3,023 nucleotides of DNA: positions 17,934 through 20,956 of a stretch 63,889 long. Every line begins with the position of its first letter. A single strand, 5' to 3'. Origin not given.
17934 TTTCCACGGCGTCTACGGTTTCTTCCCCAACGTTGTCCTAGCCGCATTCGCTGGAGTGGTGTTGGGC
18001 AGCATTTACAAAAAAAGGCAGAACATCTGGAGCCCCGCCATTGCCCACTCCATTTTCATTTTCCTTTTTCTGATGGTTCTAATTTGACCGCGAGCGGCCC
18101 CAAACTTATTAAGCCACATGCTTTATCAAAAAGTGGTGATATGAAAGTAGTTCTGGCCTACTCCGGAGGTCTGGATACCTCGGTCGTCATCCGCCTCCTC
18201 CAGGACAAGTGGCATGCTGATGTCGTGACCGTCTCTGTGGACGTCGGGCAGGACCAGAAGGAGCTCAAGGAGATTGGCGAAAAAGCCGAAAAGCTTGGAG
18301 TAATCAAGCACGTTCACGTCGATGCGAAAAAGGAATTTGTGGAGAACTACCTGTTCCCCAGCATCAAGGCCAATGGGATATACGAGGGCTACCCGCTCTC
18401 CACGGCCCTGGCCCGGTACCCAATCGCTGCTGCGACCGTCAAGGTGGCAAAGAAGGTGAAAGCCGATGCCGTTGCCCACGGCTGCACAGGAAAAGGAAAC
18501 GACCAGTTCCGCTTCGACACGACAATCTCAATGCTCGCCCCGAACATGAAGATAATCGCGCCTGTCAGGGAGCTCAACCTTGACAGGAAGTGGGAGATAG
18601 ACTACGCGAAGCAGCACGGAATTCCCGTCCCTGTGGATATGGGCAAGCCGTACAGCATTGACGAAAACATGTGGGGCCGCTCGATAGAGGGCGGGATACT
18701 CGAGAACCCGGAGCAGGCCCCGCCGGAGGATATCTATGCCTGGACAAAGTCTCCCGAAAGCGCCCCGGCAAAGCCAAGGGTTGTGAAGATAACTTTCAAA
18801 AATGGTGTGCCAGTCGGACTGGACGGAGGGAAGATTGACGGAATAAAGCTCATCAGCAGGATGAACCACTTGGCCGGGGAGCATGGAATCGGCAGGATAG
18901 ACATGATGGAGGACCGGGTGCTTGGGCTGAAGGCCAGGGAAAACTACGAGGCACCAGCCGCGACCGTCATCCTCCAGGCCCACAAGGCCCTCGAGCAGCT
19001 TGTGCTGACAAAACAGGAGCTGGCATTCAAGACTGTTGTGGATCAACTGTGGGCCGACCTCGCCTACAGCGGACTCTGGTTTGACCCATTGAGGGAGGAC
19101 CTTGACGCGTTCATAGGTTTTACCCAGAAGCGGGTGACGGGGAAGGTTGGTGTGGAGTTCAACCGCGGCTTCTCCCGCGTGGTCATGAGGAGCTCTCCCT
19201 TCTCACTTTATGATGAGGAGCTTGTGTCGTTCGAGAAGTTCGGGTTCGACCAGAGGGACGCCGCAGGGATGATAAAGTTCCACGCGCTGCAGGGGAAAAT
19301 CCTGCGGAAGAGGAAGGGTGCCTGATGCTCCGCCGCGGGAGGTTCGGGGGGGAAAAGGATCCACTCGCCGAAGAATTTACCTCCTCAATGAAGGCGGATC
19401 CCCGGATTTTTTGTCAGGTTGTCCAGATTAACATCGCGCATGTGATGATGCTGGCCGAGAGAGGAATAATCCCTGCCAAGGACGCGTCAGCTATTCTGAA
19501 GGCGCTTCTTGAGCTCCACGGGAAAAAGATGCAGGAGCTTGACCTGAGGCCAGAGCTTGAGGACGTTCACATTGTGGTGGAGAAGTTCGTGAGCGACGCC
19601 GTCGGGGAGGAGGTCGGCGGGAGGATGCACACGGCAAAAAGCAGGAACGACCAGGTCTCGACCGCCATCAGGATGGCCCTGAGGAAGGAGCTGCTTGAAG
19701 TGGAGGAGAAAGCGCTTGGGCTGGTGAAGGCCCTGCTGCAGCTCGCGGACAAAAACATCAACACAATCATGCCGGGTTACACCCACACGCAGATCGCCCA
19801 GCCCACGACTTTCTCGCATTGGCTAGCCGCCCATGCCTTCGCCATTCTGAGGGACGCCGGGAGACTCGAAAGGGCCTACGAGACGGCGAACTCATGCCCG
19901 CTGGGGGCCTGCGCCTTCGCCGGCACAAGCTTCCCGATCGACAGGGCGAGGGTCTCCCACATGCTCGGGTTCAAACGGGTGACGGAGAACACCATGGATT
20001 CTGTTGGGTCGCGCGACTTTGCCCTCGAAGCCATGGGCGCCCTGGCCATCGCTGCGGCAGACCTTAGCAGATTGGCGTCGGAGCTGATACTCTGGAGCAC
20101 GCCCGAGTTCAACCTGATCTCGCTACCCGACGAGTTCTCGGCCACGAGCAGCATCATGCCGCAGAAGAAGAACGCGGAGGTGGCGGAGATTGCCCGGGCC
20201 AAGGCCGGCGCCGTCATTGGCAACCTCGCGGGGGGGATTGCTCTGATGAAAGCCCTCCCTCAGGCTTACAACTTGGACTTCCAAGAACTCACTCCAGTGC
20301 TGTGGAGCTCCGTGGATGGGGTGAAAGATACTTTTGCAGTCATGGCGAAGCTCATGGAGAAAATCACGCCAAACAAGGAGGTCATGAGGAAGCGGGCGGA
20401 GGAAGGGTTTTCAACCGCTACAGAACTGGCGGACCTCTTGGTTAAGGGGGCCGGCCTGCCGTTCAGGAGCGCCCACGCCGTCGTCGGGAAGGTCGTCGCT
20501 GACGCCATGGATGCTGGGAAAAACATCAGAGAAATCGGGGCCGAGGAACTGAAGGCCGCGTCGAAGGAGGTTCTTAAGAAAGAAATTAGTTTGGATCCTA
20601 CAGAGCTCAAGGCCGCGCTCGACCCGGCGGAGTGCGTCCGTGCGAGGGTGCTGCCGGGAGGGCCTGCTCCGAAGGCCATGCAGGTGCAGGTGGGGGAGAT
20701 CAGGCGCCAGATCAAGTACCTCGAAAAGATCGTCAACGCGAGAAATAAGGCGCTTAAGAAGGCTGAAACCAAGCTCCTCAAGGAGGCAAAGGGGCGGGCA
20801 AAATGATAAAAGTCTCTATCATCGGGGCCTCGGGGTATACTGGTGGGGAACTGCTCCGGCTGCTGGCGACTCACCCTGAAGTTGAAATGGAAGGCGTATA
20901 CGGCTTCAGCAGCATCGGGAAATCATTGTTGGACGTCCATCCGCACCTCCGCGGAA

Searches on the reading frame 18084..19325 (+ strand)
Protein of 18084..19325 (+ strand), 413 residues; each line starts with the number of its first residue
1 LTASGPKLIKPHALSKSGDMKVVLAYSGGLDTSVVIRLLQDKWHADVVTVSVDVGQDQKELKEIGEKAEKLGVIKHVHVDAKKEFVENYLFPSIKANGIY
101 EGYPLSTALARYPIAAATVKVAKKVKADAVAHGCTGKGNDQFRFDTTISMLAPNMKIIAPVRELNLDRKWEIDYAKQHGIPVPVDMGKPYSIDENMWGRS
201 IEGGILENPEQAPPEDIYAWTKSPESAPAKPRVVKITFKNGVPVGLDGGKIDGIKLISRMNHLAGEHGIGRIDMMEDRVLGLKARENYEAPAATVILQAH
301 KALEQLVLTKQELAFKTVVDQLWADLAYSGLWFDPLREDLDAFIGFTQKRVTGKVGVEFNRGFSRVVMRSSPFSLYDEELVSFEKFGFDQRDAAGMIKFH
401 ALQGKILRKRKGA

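Call 28: search_protein_families(library=pfam, proteins=[window:18084-19325:+], max_evalue=0.00001)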
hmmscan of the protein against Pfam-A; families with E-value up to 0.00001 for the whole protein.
window:18084-19325:+ (413 aa): 2 families
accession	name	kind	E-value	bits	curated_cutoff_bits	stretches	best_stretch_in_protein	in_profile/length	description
PF20979.2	Arginosuc_syn_C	-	4.6e-89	298.2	27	1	190-406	1-218/219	Arginosuccinate synthase C-terminal domain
PF00764.25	Arginosuc_synth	-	1.8e-69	233.4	27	1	21-181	1-162/162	Arginosuccinate synthase N-terminal HUP domain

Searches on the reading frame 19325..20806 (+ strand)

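Call 28: search_protein_families(library=pfam, proteins=[window:19325-20806:+], max_evalue=0.00001)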
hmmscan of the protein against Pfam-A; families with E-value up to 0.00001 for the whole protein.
window:19325-20806:+ (493 aa): 2 families
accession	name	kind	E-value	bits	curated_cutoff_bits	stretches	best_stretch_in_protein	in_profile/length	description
PF00206.25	Lyase_1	-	3.9e-57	194.5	27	1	5-299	1-312/312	Lyase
PF14698.11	ASL_C2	-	7.4e-19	68.4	27.3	1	362-438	1-68/69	Argininosuccinate lyase C-terminal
